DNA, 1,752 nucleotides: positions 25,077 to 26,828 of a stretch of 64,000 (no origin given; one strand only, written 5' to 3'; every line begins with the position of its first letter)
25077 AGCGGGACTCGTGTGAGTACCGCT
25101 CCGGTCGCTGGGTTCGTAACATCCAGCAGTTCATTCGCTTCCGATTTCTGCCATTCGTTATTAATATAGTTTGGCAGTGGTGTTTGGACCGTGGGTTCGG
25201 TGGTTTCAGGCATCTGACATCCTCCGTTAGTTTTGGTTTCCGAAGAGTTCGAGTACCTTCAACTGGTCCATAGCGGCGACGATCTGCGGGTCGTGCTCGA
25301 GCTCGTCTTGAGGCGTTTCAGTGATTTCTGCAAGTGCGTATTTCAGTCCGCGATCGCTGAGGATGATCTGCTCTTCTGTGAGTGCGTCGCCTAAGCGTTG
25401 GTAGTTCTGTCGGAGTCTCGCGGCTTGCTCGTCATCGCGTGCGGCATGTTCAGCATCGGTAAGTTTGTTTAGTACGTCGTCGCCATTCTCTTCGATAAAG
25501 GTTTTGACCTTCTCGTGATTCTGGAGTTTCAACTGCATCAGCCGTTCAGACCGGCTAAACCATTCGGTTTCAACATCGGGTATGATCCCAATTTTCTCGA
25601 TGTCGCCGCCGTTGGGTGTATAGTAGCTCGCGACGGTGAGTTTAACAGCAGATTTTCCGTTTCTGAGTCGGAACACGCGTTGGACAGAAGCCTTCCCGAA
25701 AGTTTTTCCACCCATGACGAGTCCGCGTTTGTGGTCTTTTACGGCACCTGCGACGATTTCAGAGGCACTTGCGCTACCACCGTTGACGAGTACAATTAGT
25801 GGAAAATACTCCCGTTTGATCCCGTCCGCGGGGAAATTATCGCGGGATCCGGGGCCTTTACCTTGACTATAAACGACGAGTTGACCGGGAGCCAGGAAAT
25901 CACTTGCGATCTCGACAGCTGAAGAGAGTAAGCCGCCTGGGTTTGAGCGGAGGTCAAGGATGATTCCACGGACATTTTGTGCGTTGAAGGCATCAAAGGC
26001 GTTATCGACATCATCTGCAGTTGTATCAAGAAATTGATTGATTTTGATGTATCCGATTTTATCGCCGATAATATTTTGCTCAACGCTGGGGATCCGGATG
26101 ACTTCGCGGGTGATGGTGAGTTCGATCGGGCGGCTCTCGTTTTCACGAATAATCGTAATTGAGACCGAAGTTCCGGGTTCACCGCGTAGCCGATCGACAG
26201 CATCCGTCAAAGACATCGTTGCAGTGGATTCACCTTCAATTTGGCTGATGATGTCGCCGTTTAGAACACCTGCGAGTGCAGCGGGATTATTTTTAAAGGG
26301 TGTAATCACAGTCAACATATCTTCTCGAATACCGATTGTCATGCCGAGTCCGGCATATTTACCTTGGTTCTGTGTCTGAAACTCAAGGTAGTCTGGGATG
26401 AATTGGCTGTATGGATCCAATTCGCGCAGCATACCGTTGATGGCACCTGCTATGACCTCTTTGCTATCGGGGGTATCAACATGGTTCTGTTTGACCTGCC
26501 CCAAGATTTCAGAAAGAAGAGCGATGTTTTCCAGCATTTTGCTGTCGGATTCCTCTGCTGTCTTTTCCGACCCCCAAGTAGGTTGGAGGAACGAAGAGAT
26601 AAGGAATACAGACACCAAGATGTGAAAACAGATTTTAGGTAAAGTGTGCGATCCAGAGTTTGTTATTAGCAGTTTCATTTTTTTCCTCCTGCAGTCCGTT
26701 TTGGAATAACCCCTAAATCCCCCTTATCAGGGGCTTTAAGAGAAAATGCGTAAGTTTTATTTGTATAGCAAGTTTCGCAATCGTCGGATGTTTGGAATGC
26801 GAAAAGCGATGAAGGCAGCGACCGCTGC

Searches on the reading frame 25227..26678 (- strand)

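Call 26: search_protein_families(library=pfam, proteins=[window:25227-26678:-], max_evalue=0.001)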
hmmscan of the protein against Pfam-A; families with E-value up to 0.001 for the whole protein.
window:25227-26678:- (483 aa): 5 families
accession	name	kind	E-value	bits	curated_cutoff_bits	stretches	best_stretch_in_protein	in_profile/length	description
PF03572.23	Peptidase_S41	-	3.3e-52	176.8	24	1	207-370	1-164/165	Peptidase family S41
PF17820.7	PDZ_6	-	8.1e-10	38.7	27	1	131-178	9-54/54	PDZ domain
PF13180.12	PDZ_2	-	6.2e-07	30.1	27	1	110-188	2-79/80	PDZ domain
PF00595.29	PDZ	-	2.3e-06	28.3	23.2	1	107-176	8-80/81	PDZ domain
PF22694.1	CtpB_N-like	-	4.9e-06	27.3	27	1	40-93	27-80/85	Activating protease CtpB N-terminal domain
